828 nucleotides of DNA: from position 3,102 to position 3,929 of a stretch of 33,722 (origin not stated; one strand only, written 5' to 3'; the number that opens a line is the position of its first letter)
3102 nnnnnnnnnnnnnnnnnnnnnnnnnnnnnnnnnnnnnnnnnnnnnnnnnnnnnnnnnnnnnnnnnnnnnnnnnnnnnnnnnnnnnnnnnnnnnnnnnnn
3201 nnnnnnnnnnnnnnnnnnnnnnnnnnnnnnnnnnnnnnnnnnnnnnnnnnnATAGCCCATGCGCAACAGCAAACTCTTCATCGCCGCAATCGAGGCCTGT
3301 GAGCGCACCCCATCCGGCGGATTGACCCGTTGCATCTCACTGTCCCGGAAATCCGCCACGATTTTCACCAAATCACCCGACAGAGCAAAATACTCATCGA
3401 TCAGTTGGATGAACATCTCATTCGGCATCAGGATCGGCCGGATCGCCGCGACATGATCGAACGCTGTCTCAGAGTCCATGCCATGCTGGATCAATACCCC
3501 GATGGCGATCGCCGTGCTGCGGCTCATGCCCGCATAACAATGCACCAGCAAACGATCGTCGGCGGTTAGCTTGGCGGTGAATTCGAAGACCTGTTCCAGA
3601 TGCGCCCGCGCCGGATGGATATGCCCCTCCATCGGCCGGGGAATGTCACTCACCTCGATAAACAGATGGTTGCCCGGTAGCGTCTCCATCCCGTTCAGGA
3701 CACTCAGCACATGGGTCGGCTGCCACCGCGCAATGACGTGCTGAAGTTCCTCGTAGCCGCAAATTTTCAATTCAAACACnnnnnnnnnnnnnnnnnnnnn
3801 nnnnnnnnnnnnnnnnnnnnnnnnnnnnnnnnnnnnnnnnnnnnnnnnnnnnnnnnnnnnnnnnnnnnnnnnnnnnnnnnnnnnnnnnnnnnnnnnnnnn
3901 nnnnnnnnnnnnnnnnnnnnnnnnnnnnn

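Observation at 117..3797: Accessory island between gp55 and gp47: PARP-like ART, TSUP permease, Zn-ribbon and small proteins, and a CX5R phosphatase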

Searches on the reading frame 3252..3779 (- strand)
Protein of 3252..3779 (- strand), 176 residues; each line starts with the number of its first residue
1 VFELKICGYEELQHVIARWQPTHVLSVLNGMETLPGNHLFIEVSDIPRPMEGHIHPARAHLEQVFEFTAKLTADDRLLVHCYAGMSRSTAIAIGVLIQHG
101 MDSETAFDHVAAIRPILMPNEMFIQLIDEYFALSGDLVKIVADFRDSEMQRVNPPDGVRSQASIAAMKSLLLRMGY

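Call 7: search_protein_families(library=pfam, proteins=[window:3252-3779:-], max_evalue=0.1)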
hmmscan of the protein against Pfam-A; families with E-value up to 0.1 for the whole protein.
window:3252-3779:- (176 aa): 7 families
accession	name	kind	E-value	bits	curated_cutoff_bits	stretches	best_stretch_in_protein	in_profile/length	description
PF00782.25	DSPc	-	2.4e-11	44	33.5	1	40-130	39-130/133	Dual specificity phosphatase, catalytic domain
PF22785.1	Tc-R-P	-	0.0015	19.4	27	1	49-100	53-105/106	Polymorphic toxin system, DSP-PTPase phosphatase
PF00102.32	Y_phosphatase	-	0.0056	16.8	20.9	1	64-131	154-226/234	Protein-tyrosine phosphatase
PF14566.11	PTPlike_phytase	-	0.0059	17.1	27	1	49-96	108-156/158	Inositol hexakisphosphate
PF22784.1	PTP-SAK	-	0.02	15.4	27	1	47-107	59-120/153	Swiss Army Knife protein, DSP-PTPase phosphatase domain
PF05706.17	CDKN3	-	0.029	14.5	20.7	1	61-97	120-156/168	Cyclin-dependent kinase inhibitor 3 (CDKN3)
PF04179.17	Init_tRNA_PT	-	0.055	14.1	22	0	58-105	18-67/114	Rit1 DUSP-like domain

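Call 8: search_protein_families(library=phrogs, proteins=[window:3252-3779:-], max_evalue=0.01)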
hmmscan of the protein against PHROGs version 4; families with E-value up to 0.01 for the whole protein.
window:3252-3779:- (176 aa): 3 families
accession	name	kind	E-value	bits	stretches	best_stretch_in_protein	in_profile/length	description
phrog_32716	-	other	2e-08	35.7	1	67-134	75-143/149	dual specificity phosphatase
phrog_5614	-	unknown function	1.6e-07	32.3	1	41-97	48-106/161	-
phrog_10650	-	other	9.7e-05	22.9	1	58-123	91-160/169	dual specificity phosphatase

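Call 26: search_solved_structures(query=window:3252-3779:-, max_evalue=1, show_alignments=2)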
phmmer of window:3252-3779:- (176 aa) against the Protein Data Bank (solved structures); distinct sequences matched with E-value up to 1: 89 (the best 60 are shown).
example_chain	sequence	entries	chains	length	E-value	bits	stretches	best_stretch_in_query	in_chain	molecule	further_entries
9o8w_A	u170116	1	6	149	1.4e-08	37.9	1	53-127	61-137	Dual specificity protein phosphatase 10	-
6mc1_A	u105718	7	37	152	3.8e-08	36.6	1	52-127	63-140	Dual specificity protein phosphatase 10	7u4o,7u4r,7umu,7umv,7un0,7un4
1zzw_A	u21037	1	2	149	3.8e-08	36.5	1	53-127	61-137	Dual specificity protein phosphatase 10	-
7y4c_A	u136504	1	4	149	3.8e-08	36.5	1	53-127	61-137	Dual specificity protein phosphatase 10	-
7y4b_A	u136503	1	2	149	4.6e-08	36.3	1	55-127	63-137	Dual specificity protein phosphatase 10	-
2oud_A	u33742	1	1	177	4.8e-08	36.2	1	53-129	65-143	Dual specificity protein phosphatase 10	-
9nsb_A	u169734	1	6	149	7.1e-08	35.7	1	53-127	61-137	Dual specificity protein phosphatase 10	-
9bpn_A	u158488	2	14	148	7.3e-08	35.6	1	53-127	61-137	Dual specificity protein phosphatase 10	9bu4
7y4d_A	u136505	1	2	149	1e-07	35.2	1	53-127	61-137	Dual specificity protein phosphatase 10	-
9y55_A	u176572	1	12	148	1e-07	35.1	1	53-127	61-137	Dual specificity protein phosphatase 10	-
4d3p_A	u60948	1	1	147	2e-07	34.2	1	17-130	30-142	DUAL SPECIFICITY PROTEIN PHOSPHATASE 19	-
3s4e_A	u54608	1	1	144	2.5e-07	33.9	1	18-130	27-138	Dual specificity protein phosphatase 19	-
3f41_A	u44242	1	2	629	3.7e-07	33.3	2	50-94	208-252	Phytase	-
7y4e_A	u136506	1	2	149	4.3e-07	33.1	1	53-126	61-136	Dual specificity protein phosphatase 10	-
9nym_A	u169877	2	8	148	4.4e-07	33.1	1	53-126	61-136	Dual specificity protein phosphatase 10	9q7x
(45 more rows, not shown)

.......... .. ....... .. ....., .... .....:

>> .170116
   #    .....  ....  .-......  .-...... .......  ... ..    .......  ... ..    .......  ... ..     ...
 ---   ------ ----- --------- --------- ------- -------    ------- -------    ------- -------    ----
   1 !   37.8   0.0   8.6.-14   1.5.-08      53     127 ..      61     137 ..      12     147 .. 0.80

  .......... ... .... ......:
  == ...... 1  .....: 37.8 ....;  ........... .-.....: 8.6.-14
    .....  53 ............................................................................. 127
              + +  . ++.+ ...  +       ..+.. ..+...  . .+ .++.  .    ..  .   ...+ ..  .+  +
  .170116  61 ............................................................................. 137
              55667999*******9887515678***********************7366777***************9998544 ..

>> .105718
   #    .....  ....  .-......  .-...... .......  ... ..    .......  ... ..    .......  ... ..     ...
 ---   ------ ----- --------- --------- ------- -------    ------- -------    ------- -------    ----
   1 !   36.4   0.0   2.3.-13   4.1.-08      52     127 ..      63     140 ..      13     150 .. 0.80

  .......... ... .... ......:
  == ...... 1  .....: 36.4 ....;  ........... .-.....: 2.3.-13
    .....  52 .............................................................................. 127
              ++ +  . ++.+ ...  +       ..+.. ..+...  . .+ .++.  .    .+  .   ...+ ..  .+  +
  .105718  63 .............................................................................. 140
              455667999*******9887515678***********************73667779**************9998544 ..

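Call 52: search_protein_families(library=ncbifam, proteins=[window:3252-3779:-], max_evalue=0.01)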
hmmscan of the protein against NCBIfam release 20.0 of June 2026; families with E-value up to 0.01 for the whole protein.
window:3252-3779:- (176 aa): 1 family
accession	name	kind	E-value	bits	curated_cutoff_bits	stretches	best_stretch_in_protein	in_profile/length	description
NF041348.1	XopH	equivalog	0.0054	16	500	1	52-90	251-289/368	type III secretion system effector XopH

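Call 53: search_protein_families(library=padloc, proteins=[window:3252-3779:-], max_evalue=0.01)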
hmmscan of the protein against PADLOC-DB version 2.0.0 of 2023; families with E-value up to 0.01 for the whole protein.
window:3252-3779:- (176 aa): 0 families

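Call 72: search_dna_similar(query=window:3252-3779:-, collection=phages, mode=protein, max_evalue=0.001, max_rows=20)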
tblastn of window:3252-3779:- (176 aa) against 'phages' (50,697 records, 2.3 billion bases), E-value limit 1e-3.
No match.

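Call 73: find_related_loci(query=window:3252-3779:-, collection=viral_contigs, flank=6000)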
Query window:3252-3779:- (176 aa) in viral_contigs; peptide patterns used: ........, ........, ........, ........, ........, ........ (x = any residue, [..] = any of these).
5 stretches matched a pattern, but none encodes a relative of the query by tblastn (E <= 1e-3).

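Call 78: search_dna_similar(query=window:3252-3779:-, collection=plasmids, mode=protein, max_evalue=0.001, max_rows=15)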
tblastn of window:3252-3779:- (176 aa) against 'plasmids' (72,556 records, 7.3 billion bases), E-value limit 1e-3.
Records with a match: 60; places in all: 62; records where one place covers at least 80% of the query: 14.
Best place of each record, by identity: <60% 60.
By first word of the organism name: Sinorhizobium 20; Rhizobium 15; Shinella 11; Ensifer 8; Nitratireductor 3; Methylobacterium 1; Roseateles 1; Aureimonas 1.
By predicted mobility (MOB-suite, as given by PLSDB): non-mobilizable 41; conjugative 18; mobilizable 1.
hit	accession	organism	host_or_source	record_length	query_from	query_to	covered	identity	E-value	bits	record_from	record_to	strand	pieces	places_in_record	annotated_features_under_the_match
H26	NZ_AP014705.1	Methylobacterium aquaticum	-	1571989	6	154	85%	33.5%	3e-10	65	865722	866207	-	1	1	none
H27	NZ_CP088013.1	Rhizobium sp. T136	Melilotus albus,Cell culture,root nodule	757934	3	139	78%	35.9%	2e-11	69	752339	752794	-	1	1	protein-tyrosine-phosphatase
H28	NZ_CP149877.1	Rhizobium sp. T1473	-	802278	3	139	78%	35.9%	2e-11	69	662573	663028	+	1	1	protein-tyrosine-phosphatase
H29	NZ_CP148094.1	Rhizobium sp. T1470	-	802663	3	139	78%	35.9%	2e-11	69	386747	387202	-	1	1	protein-tyrosine-phosphatase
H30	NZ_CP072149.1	Rhizobium sp. K1/93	Himalayan blackberry,cell culture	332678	6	156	86%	32.0%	3e-9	62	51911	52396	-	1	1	protein-tyrosine phosphatase family protein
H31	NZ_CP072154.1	Rhizobium sp. K15/93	Himalayan blackberry,cell culture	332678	6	156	86%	32.0%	3e-9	62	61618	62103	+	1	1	protein-tyrosine phosphatase family protein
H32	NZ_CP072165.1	Rhizobium sp. B21/90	Himalayan blackberry,cell culture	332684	6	156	86%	32.0%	3e-9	62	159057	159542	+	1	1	protein-tyrosine phosphatase family protein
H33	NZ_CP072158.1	Rhizobium sp. B230/85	Himalayan blackberry,cell culture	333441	6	156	86%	32.0%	3e-9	62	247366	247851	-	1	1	protein-tyrosine phosphatase family protein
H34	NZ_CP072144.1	Rhizobium sp. L51/94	Blueberry,cell culture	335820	6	156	86%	32.0%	3e-9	62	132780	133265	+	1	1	protein-tyrosine phosphatase family protein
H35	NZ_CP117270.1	Rhizobium rhododendri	Rhododendron sp.,pure bacterial ...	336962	6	156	86%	32.0%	3e-9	62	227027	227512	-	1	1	protein-tyrosine phosphatase family protein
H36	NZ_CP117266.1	Rhizobium tumorigenes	Rubus sp.,pure bacterial culture,Aerial ...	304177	6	156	86%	32.0%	3e-9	62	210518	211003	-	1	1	protein-tyrosine phosphatase family protein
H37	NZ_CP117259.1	Rhizobium tumorigenes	Rubus sp.,pure bacterial culture,Aerial ...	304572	6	156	86%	32.0%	3e-9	62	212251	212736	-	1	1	protein-tyrosine phosphatase family protein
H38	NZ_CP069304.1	Shinella sp. PSBB067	monoisolate,Minnesota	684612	3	142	80%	34.2%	2e-8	60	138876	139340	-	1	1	protein-tyrosine-phosphatase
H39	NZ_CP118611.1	Ensifer adhaerens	Pure isolate,Rhizosphere of Cyperus ...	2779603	4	138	77%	35.3%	1e-9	63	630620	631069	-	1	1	none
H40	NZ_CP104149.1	Sinorhizobium medicae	Trigonella foenum-graecum,cell culture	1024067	3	142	80%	34.0%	1e-9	63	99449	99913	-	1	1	record has no annotation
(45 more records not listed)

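Call 80: get_annotated_region(hit=H27, flank=4000)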
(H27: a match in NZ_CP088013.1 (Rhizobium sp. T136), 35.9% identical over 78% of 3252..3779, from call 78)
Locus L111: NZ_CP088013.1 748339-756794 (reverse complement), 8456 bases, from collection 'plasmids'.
description: Rhizobium sp. T136 plasmid pT136c, complete sequence
organism: Rhizobium sp. T136 (NCBI taxid 555319)
taxonomy: Bacteria; Pseudomonadota; Alphaproteobacteria; Hyphomicrobiales; Rhizobiaceae; Rhizobium; Rhizobium sp. T136
host: -; source: Melilotus albus,Cell culture,root nodule; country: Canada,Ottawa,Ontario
typing (MOB-suite, as given by PLSDB): non-mobilizable
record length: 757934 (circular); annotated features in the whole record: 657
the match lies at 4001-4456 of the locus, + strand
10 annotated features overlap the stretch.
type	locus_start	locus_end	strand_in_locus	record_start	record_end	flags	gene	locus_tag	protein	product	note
CDS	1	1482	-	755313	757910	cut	-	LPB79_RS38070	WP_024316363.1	EAL domain-containing protein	-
CDS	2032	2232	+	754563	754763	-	-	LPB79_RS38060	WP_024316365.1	type II toxin-antitoxin system VapB family antitoxin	-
CDS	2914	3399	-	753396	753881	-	-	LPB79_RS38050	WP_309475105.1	hypothetical protein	-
CDS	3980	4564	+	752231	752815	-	-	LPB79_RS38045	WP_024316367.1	protein-tyrosine-phosphatase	-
CDS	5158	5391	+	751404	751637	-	-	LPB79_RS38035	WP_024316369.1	DUF6429 family protein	-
CDS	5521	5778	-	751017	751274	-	-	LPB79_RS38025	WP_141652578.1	multidrug effflux MFS transporter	-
CDS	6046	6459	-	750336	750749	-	-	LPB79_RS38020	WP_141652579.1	hypothetical protein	-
CDS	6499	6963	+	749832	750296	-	-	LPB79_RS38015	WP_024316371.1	mobile mystery protein A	-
CDS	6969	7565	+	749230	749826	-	-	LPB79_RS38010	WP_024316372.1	mobile mystery protein B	-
CDS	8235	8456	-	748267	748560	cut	-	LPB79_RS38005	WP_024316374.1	type II toxin-antitoxin system mRNA interferase toxin, RelE/StbE family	-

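Call 81: get_annotated_region(hit=H30, flank=4000)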
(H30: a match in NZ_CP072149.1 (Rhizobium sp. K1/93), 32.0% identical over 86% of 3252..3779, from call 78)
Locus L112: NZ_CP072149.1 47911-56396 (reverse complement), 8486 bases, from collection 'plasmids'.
description: Rhizobium sp. K1/93 plasmid unnamed1, complete sequence
organism: Rhizobium sp. K1/93 (NCBI taxid 2819997)
taxonomy: Bacteria; Pseudomonadota; Alphaproteobacteria; Hyphomicrobiales; Rhizobiaceae; Rhizobium; Rhizobium sp. K1/93
host: -; source: Himalayan blackberry,cell culture; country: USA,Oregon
typing (MOB-suite, as given by PLSDB): non-mobilizable
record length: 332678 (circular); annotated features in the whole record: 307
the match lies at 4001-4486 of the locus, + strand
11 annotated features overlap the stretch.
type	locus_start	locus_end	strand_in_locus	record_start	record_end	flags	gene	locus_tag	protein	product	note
CDS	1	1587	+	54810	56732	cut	htpG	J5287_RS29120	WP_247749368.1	molecular chaperone HtpG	GO:0006457 - protein folding [Evidence IEA]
CDS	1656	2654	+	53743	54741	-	-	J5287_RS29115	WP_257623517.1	YihY/virulence factor BrkB family protein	-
CDS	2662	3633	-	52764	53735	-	-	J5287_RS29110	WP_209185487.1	DMT family transporter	GO:0055085 - transmembrane transport [Evidence IEA]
CDS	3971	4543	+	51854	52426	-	-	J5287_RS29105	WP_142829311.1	protein-tyrosine phosphatase family protein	GO:0006470 - protein dephosphorylation [Evidence IEA]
CDS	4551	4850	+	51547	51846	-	-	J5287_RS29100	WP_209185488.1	hypothetical protein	-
CDS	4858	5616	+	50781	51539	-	-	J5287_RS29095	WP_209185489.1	cell wall hydrolase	-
CDS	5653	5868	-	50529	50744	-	-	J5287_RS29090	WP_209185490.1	hypothetical protein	-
CDS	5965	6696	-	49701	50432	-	-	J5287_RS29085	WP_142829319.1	SDR family oxidoreductase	-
CDS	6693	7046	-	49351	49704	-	-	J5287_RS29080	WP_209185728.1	hypothetical protein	-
CDS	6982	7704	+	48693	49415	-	minC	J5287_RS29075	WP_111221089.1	septum site-determining protein MinC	GO:0000918 - division septum site selection [Evidence IEA]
CDS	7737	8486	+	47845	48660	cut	minD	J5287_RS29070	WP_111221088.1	septum site-determining protein MinD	GO:0000918 - division septum site selection [Evidence IEA]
